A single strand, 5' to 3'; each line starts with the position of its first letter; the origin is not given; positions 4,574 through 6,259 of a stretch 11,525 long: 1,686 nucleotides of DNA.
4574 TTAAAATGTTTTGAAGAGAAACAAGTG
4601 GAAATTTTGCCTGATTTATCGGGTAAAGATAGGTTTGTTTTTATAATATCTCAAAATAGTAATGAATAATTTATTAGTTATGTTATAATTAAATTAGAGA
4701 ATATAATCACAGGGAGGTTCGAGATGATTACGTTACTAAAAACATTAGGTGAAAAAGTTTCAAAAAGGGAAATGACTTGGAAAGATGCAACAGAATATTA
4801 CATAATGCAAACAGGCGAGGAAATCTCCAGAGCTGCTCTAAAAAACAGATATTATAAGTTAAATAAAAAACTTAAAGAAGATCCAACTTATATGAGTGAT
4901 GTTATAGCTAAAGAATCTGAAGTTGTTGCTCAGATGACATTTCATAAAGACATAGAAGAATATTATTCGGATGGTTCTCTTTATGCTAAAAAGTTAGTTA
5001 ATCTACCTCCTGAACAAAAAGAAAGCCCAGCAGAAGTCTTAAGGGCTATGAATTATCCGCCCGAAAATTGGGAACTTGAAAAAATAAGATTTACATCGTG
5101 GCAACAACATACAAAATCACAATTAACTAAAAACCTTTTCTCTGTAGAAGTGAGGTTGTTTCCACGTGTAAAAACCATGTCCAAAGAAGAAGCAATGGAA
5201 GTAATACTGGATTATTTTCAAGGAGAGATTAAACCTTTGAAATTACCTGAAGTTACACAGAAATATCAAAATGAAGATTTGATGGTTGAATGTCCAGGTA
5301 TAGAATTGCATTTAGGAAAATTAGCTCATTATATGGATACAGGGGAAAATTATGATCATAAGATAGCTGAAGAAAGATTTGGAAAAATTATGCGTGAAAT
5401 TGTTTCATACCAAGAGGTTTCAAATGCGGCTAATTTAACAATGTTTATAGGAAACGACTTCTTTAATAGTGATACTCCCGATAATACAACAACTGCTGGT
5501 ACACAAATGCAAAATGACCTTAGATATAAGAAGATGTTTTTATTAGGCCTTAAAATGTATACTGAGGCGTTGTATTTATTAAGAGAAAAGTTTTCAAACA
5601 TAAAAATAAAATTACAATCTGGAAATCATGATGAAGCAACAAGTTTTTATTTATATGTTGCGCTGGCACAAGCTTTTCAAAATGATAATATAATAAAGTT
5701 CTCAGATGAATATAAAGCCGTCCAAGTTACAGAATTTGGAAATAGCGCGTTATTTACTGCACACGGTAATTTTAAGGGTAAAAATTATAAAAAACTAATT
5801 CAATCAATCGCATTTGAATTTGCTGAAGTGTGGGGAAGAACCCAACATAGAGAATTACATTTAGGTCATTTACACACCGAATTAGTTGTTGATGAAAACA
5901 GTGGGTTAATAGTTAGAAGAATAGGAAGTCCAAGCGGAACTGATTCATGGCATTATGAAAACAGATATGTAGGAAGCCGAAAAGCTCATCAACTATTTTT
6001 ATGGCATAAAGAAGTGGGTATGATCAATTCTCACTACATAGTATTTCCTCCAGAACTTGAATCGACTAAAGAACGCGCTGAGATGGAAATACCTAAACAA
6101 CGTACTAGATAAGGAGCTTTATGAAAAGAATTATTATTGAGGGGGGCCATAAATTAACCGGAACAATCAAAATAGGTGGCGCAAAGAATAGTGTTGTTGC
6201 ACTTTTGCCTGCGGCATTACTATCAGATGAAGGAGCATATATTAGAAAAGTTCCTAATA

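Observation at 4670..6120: Orphan 462-aa protein with an HTH-like N-terminus and a degenerate Mre11/SbcD-type metallophosphoesterase core, wedged between prmC and murA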

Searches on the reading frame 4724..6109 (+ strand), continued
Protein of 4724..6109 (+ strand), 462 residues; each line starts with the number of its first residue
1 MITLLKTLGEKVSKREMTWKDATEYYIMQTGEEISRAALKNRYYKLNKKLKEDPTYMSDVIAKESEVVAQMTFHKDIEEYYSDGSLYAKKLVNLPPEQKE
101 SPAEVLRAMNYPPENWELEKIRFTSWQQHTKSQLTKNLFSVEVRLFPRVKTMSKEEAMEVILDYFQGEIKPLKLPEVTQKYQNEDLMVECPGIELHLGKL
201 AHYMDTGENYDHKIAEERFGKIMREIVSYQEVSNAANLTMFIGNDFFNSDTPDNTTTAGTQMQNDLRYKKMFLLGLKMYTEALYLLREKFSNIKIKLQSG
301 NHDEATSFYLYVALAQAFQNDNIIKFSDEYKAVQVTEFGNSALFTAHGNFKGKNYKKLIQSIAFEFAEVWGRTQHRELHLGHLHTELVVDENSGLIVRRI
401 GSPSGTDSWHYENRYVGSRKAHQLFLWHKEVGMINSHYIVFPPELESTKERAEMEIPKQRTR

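Call 51: search_protein_families(library=pfam, proteins=[L011:5743-5922:+, L012:226-420:+, L001:3356-3520:+, L006:10001-10180:+, L014:5929-6150:+, L016:5305-5560:+, L017:5752-6250:+], max_evalue=5)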
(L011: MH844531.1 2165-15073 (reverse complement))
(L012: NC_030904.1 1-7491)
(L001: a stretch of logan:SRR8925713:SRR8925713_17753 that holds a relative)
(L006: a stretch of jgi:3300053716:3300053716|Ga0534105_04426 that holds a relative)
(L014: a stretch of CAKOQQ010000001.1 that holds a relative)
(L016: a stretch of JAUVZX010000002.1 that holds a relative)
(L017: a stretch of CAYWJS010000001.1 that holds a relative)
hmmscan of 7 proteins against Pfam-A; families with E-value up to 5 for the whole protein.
L011:5743-5922:+ (60 aa): 9 families
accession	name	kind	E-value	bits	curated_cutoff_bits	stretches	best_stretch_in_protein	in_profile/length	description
PF08281.18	Sigma70_r4_2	-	3.6e-07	30.2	25.7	1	8-37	17-46/54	Sigma-70, region 4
PF13384.12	HTH_23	-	0.0012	19.1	24.6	1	11-36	11-36/50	Homeodomain-like domain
PF13518.12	HTH_28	-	0.0022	18.5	25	1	16-36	11-31/52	Helix-turn-helix domain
PF04545.22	Sigma70_r4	-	0.016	15.1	24.1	1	14-38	17-44/50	Sigma-70, region 4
PF13412.12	HTH_24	-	0.094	12.7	21.9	1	14-37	14-37/48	Winged helix-turn-helix DNA-binding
PF01726.22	LexA_DNA_bind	-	0.1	12.8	23.7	1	19-48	27-57/65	LexA DNA binding domain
PF08784.17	RPA_C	-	0.18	13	22.6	1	13-47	65-99/106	Replication protein A C terminal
PF13730.12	HTH_36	-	0.19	12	25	1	16-47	21-55/55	Helix-turn-helix domain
PF01399.33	PCI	-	0.2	12.3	22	1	19-50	41-72/84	PCI domain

L012:226-420:+ (65 aa): 10 families
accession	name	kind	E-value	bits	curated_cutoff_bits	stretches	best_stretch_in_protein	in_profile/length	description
PF08281.18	Sigma70_r4_2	-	1.8e-06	27.9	25.7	1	8-43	15-51/54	Sigma-70, region 4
PF00249.37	Myb_DNA-binding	-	0.0028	18.2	24.4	1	2-42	3-45/46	Myb-like DNA-binding domain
PF07750.17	GcrA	-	0.0049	17.7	26.9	1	1-50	1-53/155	GcrA cell cycle regulator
PF15978.11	TnsD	-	0.0067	15.9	32.4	1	8-47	188-228/355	Tn7-like transposition protein D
PF13412.12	HTH_24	-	0.014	15.4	21.9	1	15-41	14-40/48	Winged helix-turn-helix DNA-binding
PF12840.13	HTH_20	-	0.017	15.5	27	1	14-41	13-41/51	Helix-turn-helix domain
PF11242.13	DUF2774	-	0.033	14.8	29.2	1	14-43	9-38/63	Protein of unknown function (DUF2774)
PF13384.12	HTH_23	-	0.046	14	24.6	1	14-40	14-39/50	Homeodomain-like domain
PF13404.12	HTH_AsnC-type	-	0.06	13.6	27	1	6-41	3-40/42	AsnC-type helix-turn-helix domain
PF04545.22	Sigma70_r4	-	0.18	11.8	24.1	1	18-41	20-43/50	Sigma-70, region 4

L001:3356-3520:+ (55 aa): 1 family
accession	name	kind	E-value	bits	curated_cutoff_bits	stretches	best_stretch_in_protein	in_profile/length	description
PF04949.18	Transcrip_act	-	0.016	15.6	27.5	1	2-31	95-124/154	Transcriptional activator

L006:10001-10180:+ (60 aa): 5 families
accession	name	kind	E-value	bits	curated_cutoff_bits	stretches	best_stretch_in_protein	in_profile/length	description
PF13873.12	Myb_DNA-bind_5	-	0.012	15.9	21.7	1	12-49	34-71/78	Myb/SANT-like DNA-binding domain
PF12776.13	Myb_DNA-bind_3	-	0.015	16.7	23.6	1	13-48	28-63/96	Myb/SANT-like DNA-binding domain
PF22980.2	Myb_DNA-bind_8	-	0.018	14.8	27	1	32-50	29-48/50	Myb-like DNA-binding domain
PF13921.12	Myb_DNA-bind_6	-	0.08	13.6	22.9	1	7-53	8-45/60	Myb-like DNA-binding domain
PF20594.3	DUF6794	-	0.16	12.4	27.1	1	2-48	10-58/83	Domain of unknown function (DUF6794)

L014:5929-6150:+ (74 aa): 2 families
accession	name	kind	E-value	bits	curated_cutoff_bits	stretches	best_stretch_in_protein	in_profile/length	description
PF17162.9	DUF5118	-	0.02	15.1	27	1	18-40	14-36/50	Domain of unknown function (DUF5118)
PF22434.1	PilW_C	-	0.07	13.4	27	1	4-61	64-118/128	PilW, C-terminal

L016:5305-5560:+ (85 aa): 2 families
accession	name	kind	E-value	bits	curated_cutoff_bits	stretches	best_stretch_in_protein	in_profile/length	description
PF17573.8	GA-like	-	0.039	14.3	25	1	56-74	14-32/50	GA-like domain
PF00989.32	PAS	-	0.22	12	22.6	1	16-49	9-42/113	PAS fold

L017:5752-6250:+ (166 aa): 6 families
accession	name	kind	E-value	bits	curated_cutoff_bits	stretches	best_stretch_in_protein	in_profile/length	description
PF14687.11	DUF4460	-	1.8e-05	25.2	25.5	1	46-95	27-77/110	Domain of unknown function (DUF4460)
PF05340.17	DUF740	-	0.035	13.3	21.2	1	21-85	177-244/624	Protein of unknown function (DUF740)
PF18637.7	AUDH_Cupin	-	0.077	12.9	25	1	32-107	54-129/308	Aldos-2-ulose dehydratase/isomerase (AUDH) Cupin domain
PF04316.19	FlgM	-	0.11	13.2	25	1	42-67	13-38/55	Anti-sigma-28 factor, FlgM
PF25373.1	SBNO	-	0.4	11.3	24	1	7-62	29-84/119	SBNO alpha/beta domain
PF04871.18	Uso1_p115_C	-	1.3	9.8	28.4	1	13-97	13-91/121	Uso1 / p115 like vesicle tethering protein, C terminal region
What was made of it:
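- On Sigma-70 region 4 / Myb-like HTH DNA-binding domains: Others give weak Myb/GcrA hits (call 51).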

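Call 52: find_related_loci(query=A1, collection=viral_contigs, flank=5000)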
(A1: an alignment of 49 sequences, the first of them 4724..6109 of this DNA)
Query A1 (462 aa) in viral_contigs; peptide patterns used: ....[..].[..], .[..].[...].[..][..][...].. (x = any residue, [..] = any of these).
324 stretches matched a pattern; 166 encode a relative of the query (tblastn E <= 1e-3); the best 80 are kept; 80 distinct loci.
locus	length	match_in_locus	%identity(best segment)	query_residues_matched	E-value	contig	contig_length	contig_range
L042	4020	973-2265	46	4-446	3e-125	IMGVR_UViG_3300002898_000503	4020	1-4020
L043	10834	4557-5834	45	1-441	5e-122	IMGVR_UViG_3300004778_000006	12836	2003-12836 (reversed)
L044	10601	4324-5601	45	1-441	5e-122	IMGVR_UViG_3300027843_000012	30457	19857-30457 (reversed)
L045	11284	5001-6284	43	1-446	2e-115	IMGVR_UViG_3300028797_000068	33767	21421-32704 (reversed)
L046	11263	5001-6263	42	8-441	7e-108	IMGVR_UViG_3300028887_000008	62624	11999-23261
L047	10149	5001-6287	41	8-449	2e-106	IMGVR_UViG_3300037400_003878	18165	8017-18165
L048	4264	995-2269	41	4-441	1e-105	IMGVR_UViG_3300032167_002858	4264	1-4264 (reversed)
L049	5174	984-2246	42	8-441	1e-104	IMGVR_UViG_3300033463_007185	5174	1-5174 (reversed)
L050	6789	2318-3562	39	12-441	3e-103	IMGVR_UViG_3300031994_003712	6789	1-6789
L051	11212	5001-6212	40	18-441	8e-103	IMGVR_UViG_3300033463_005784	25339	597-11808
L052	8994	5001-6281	40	8-451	5e-102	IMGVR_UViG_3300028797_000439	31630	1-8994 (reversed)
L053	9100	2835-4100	43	2-441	9e-102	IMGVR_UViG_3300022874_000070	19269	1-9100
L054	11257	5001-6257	39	9-441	1e-98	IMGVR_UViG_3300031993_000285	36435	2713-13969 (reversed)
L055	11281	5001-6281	38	1-441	6e-96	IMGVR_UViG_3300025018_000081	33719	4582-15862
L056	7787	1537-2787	40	9-441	5e-96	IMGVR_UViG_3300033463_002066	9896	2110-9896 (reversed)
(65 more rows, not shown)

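Call 57: search_protein_families(library=padloc, proteins=[window:4724-6109:+, L020:5443-7167:+, L017:5752-7824:+], max_evalue=0.01)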
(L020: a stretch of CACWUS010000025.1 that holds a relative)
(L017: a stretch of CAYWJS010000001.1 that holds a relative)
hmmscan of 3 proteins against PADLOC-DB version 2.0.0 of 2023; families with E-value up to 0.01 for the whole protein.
window:4724-6109:+ (462 aa): 0 families

L020:5443-7167:+ (575 aa): 0 families

L017:5752-7824:+ (691 aa): 0 families
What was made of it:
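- On Known anti-phage defence systems (PADLOC-DB v2): Zero hits at E <= 0.01 for X and for two chromosomal long forms (call 57).
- PADLOC gives no hit for X or for the chromosomal long forms (call 57).
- Tried and rejected: PADLOC gave no hits (call 57).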

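Call 66: search_protein_representatives(alignment_id=A1)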
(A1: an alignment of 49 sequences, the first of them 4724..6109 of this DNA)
Query: 49 sequences, 437 profile positions. Proteins with E-value up to 0.001 (for the whole library): 5673; up to 1e-10: 4781; up to 1e-30: 1964. The best 150 are listed.
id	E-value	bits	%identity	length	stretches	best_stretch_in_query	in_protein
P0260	1.9e-197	672.8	-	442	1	3-433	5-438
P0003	1.4e-192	656.7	-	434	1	4-432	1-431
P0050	9.7e-179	611.1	-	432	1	4-429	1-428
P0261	2.9e-160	550.2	-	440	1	2-432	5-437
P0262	3.8e-156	536.6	-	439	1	1-434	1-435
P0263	8.5e-155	532.2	-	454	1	3-424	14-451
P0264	4.4e-153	526.5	-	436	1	18-429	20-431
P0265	9.9e-153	525.4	-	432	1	2-430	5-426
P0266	2.3e-152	524.2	-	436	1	1-432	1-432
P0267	3.9e-146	503.7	-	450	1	14-425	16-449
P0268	2.1e-145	501.2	-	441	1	2-432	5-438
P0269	1.9e-142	491.5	-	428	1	1-430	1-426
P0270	1.4e-141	488.6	-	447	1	2-434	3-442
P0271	7.4e-141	486.3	-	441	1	2-431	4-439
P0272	1.2e-140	485.5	-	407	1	2-424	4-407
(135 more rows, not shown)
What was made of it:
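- The family comprises 5,673 clusters (call 66).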

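Call 79: find_homologous_proteins(query=L020:5443-7167:+, max_evalue=1e-20)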
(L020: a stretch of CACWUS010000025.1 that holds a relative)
Query L020:5443-7167:+ (575 aa): 80 proteins with E <= 1e-20 among 8000 candidates.
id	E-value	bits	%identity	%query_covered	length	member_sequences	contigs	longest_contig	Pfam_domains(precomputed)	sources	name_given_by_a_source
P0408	0.0e+0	1278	99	100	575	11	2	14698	-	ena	-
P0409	0.0e+0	1173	89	100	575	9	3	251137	-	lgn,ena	-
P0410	0.0e+0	1080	83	98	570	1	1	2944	-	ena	-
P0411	0.0e+0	1040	80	98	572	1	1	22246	-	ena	-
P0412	0.0e+0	1034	79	97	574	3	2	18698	-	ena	-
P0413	0.0e+0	1030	77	99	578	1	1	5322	-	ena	-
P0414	0.0e+0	1026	78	99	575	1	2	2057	-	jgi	-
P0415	0.0e+0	1021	76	100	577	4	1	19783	-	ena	-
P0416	0.0e+0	1014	75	100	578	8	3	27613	-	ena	-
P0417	0.0e+0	1013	77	100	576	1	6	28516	-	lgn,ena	-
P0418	0.0e+0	1012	77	100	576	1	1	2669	-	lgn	-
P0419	0.0e+0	1011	76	100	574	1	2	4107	-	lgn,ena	-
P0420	0.0e+0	1010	76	99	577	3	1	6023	-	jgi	-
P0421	1.8e-298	1009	76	100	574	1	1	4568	-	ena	-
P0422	4.0e-298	1008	77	100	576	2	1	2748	-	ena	-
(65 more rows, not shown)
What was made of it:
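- Closest known: Chromosomal long forms. Same: About 70 cluster representatives show graded identity from 46 to 99%, on contigs up to 512 kb (call 79).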

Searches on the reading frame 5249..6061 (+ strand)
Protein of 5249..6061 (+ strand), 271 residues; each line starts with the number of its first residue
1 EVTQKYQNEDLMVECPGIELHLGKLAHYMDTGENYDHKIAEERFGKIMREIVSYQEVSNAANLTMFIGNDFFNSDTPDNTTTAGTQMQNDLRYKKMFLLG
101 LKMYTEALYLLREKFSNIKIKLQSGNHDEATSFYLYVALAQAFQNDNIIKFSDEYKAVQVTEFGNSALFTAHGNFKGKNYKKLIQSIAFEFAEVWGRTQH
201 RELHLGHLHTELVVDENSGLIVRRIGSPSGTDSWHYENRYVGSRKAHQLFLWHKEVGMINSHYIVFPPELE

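Call 70: predict_structure(alignment_id=A3)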
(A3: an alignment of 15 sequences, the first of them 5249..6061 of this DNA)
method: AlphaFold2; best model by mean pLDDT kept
length: 271 residues; sequences in the alignment: 15
mean_pLDDT: 82.0   pTM: 0.85
mean pLDDT of the five models: 82.0, 80.5, 79.7, 79.3, 78.6
residues with pLDDT >= 90: 130; 70-90: 77; 50-70: 36; < 50: 28
segments of 3 or more residues with pLDDT < 50: 1-4, 76-78, 80-86, 233-242
pLDDT, mean of each block of 10 residues (from residue 1): 71 94 76 82 96 97 95 61 47 81 98 97 85 94 97 90 95 65 84 93 76 62 79 47 74 96 84 64
secondary structure, 60 per line:
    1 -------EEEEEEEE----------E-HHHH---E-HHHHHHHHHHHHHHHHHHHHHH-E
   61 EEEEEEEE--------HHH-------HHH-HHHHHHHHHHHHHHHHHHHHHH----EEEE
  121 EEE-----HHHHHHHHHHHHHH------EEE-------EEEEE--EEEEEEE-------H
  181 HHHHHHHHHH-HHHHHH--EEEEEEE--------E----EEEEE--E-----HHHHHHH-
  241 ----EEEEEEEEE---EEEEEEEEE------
elements in order: E8-15 H28-31 H37-58 E60-68 H91-112 E117-123 H129-142 E149-151 E159-163 E166-172 H180-190 H192-197 E200-206 E220-224 H233-239 E245-253 E257-265
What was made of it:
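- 5270..6046 (+): Metallophosphoesterase catalytic domain (aa 183-441). AF2 of the domain alone gives pLDDT 82 and pTM 0.85, with an alternating beta/alpha sandwich (call 70).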

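Call 72: fold_search(model_id=the predicted structure, library=pdb)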
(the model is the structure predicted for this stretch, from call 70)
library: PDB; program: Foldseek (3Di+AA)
matches with E <= 10: 815; with E <= 0.001: 2
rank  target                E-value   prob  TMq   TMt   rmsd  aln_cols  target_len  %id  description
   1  4o43_A                5.3e-05  1.00  0.50  0.43   7.2       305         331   11  DNA Double-Strand Break Repair Pathway Choice Is Directed by Distinct MRE11 Nuclease Activities (released 2014-01-08)
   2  7ov8_A                5.6e-04  0.99  0.39  0.36  10.0       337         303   11  Crystal structure of pig purple acid phosphatase in complex with 4-(2-hydroxyethyl)-1-piperazineethanesulfonic acid (H (released 2022-03-23)
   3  5uq6                  3.3e-03  0.90  0.36  0.34  10.3       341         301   10  PIG PURPLE ACID PHOSPHATASE COMPLEXED WITH PHOSPHATE IN TWO COORDINATION MODES ALONG WITH A BRIDGING HYDROXIDE ION (released 2017-05-24)
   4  4b2o_A                6.6e-03  0.80  0.35  0.36   9.2       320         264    9  Crystal structure of Bacillus subtilis YmdB, a global regulator of late adaptive responses. (released 2013-07-24)
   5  3iar                  1.3e-02  0.57  0.24  0.19  11.2       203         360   13  The crystal structure of human adenosine deaminase (released 2009-08-11)
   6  1ndv                  1.5e-02  0.63  0.26  0.22  10.1       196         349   13  Crystal Structure of Adenosine Deaminase complexed with FR117016 (released 2003-12-09)
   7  3km8_A                2.7e-02  0.60  0.24  0.20   9.8       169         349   12  Crystal structuore of adenosine deaminase from mus musculus complexed with 9-deazainosine (released 2010-10-20)
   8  1uip                  2.9e-02  0.54  0.30  0.25  10.1       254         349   10  ADENOSINE DEAMINASE (HIS 238 GLU MUTANT) (released 1997-06-24)
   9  9c77_D                4.4e-02  0.18  0.17  0.10  14.2       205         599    9  cryoEM structure of CRISPR associated effector, CARF-Adenosine deaminase 1, Cad1, in cA4 bound form with ATP. (released 2024-10-30)
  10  1krm                  4.6e-02  0.35  0.27  0.23  11.6       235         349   14  Crystal structure of bovine adenosine deaminase complexed with 6-hydroxyl-1,6-dihydropurine riboside (released 2003-01-14)
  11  1fkx                  5.8e-02  0.51  0.25  0.20   9.2       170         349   13  MURINE ADENOSINE DEAMINASE (D296A) (released 1996-08-01)
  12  1add                  5.8e-02  0.47  0.24  0.20   9.8       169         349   13  A PRE-TRANSITION STATE MIMIC OF AN ENZYME: X-RAY STRUCTURE OF ADENOSINE DEAMINASE WITH BOUND 1-DEAZA-ADENOSINE AND ZINC- (released 1994-01-31)
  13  9c6c_D                6.2e-02  0.30  0.26  0.15  11.3       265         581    9  cryoEM structure of CRISPR associated effector, CARF-Adenosine deaminase 1, Cad1, in apo form with ATP (symmetric site (released 2024-10-30)
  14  1fkw                  6.6e-02  0.44  0.24  0.20   9.8       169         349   12  MURINE ADENOSINE DEAMINASE (D295E) (released 1996-08-01)
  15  1w1i_E                8.3e-02  0.44  0.25  0.21   8.8       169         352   14  Crystal structure of dipeptidyl peptidase IV (DPPIV or CD26) in complex with adenosine deaminase (released 2004-09-02)
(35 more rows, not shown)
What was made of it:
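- Fold matches include phosphomonoesterase- and cyclic-nucleotide-type MPEs: purple acid phosphatase and YmdB (call 72). The best PDB fold hit for the isolated domain is T. maritima Mre11, 4o43_A (E 5.3e-5, probability 1.0, call 72).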
